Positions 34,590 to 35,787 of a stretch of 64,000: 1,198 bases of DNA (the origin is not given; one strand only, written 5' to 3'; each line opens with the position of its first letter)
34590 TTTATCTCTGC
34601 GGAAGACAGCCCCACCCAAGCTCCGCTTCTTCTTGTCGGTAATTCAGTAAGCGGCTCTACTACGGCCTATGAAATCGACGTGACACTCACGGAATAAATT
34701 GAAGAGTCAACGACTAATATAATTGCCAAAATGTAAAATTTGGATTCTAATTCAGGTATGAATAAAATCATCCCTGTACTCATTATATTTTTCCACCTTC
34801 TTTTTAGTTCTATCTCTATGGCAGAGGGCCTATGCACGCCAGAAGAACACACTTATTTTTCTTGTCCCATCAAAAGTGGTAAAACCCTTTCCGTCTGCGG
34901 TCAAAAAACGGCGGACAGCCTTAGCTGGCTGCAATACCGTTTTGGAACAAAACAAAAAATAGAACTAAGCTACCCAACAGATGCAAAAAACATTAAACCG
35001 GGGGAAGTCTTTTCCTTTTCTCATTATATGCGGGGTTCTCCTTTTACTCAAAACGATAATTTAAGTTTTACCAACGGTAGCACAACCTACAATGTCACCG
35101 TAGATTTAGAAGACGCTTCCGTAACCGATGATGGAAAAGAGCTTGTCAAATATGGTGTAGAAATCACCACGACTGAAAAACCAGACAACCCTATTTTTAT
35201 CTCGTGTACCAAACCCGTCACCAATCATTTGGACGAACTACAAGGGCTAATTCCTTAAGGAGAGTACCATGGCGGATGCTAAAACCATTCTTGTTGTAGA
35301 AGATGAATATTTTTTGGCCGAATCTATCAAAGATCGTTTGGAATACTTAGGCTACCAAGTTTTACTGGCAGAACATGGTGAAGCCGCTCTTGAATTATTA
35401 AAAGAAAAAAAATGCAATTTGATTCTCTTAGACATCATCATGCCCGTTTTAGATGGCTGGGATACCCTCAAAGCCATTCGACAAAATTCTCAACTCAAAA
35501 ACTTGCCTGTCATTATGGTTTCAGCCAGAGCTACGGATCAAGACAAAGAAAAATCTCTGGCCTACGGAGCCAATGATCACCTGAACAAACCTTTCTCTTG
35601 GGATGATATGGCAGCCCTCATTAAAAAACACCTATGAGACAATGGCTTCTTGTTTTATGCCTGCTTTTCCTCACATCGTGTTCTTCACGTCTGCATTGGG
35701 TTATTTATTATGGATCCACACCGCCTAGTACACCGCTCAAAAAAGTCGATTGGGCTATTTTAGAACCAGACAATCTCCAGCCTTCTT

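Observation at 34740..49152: Non-canonical Pel-type exopolysaccharide locus (split PelA, two embedded receiver domains, a HEAT-repeat protein, no PelC)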

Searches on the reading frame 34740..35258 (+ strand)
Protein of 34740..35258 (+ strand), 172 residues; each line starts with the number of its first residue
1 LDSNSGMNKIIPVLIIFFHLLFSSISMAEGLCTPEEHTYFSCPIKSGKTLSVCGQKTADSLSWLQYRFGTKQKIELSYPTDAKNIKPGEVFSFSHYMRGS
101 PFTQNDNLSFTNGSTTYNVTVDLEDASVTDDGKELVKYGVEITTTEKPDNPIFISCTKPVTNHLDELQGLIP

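Call 3: search_protein_families(library=pfam, proteins=[window:34740-35258:+], max_evalue=0.01)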
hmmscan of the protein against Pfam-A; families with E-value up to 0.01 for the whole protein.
window:34740-35258:+ (172 aa): 0 families

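Call 4: search_protein_families(library=ncbifam, proteins=[window:34740-35258:+], max_evalue=0.01)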
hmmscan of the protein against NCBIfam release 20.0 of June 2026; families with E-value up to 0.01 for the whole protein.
window:34740-35258:+ (172 aa): 0 families

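Call 18: search_solved_structures(query=window:34740-35258:+, max_evalue=10)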
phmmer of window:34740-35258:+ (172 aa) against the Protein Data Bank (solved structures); distinct sequences matched with E-value up to 10: 3.
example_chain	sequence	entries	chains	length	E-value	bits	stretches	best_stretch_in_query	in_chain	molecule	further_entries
7eyl_A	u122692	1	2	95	0.9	12.5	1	36-103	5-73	Pyrimidine/purine nucleoside phosphorylase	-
7eyp_A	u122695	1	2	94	1.6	11.7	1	38-110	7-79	Pyrimidine/purine nucleoside phosphorylase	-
3aj4_A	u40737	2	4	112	1.8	11.6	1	44-64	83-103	Pleckstrin homology domain-containing family B member 2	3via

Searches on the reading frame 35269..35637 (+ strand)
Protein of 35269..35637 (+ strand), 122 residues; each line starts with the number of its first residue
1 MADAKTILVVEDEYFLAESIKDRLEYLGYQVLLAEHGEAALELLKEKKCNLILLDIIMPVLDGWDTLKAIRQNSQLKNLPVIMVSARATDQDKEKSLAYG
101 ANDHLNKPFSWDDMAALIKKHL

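Call 3: search_protein_families(library=pfam, proteins=[window:35269-35637:+], max_evalue=0.01)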
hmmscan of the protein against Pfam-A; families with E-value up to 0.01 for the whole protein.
window:35269-35637:+ (122 aa): 3 families
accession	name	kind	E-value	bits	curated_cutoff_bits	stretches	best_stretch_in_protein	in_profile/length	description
PF00072.30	Response_reg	-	1.2e-28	100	30.2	1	7-118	1-110/111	Response regulator receiver domain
PF23198.2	PDE8A_N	-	3.4e-05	24.2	29.6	1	5-97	11-104/147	PDE8A-like, N-terminal domain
PF06490.17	FleQ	-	0.0071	17.1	22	1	6-119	1-104/108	Flagellar regulatory protein FleQ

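Call 4: search_protein_families(library=ncbifam, proteins=[window:35269-35637:+], max_evalue=0.01)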
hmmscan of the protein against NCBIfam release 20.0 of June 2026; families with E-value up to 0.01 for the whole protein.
window:35269-35637:+ (122 aa): 104 families (the best 25 are shown)
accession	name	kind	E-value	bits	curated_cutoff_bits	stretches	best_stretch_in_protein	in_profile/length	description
TIGR02154.1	PhoB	equivalog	4.1e-26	91.7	296.2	1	4-120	2-118/226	phosphate regulon transcriptional regulator PhoB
NF007135.0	PRK09581.1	equivalog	1.9e-24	86.3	474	1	6-110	4-108/457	PleD family two-component system response regulator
NF008199.0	PRK10955.1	equivalog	2.1e-24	86.8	341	1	6-119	3-112/232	envelope stress response regulator transcription factor CpxR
NF045944.1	ResRegRpaBCyano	equivalog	2.2e-24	86.1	330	1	8-119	1-109/229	response regulator transcription factor RpaB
NF053854.1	RespRegPhoBBctds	equivalog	2.6e-24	85.8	270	1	7-119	1-112/225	two-component system response regulator PhoB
NF012227.0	AdeR_RR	equivalog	6.7e-24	84.7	340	1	4-119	11-123/239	efflux system response regulator transcription factor AdeR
NF033120.0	vanR_FM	exception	2e-23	83.2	460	1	6-118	5-114/231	vancomycin resistance response regulator transcription factor, VanR-F/VanR-M family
NF040534.1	resp_reg_YycF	equivalog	3.5e-23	82.1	340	1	5-120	1-113/231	response regulator YycF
TIGR01387.1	cztR_silR_copR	subfamily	4.7e-23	82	279.2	1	7-121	1-113/218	heavy metal response regulator transcription factor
NF040689.1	MtrAB_MtrA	equivalog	1.1e-21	77.2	300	1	7-121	1-112/219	MtrAB system response regulator MtrA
NF041733.1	resp_reg_CseB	equivalog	1.4e-21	76.9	350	1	6-119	2-112/228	two-component system response regulator CseB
NF007982.1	PRK10710.1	equivalog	1.6e-21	77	380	1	4-120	7-120/235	envelope stress response regulator BaeR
NF033117.2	vanR_ACDEGLN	exception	4.9e-21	75.3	350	1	7-121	1-112/226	VanR-ABDEGLN family response regulator transcription factor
NF041866.1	EpsW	equivalog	6.3e-21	74.3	200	1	2-120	3-123/131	exopolysaccharide biosynthesis response regulator EpsW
NF038297.2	hybrid_HK_HrmK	equivalog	1.3e-20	73.7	725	1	3-121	489-607/607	hybrid histidine kinase/response regulator HrmK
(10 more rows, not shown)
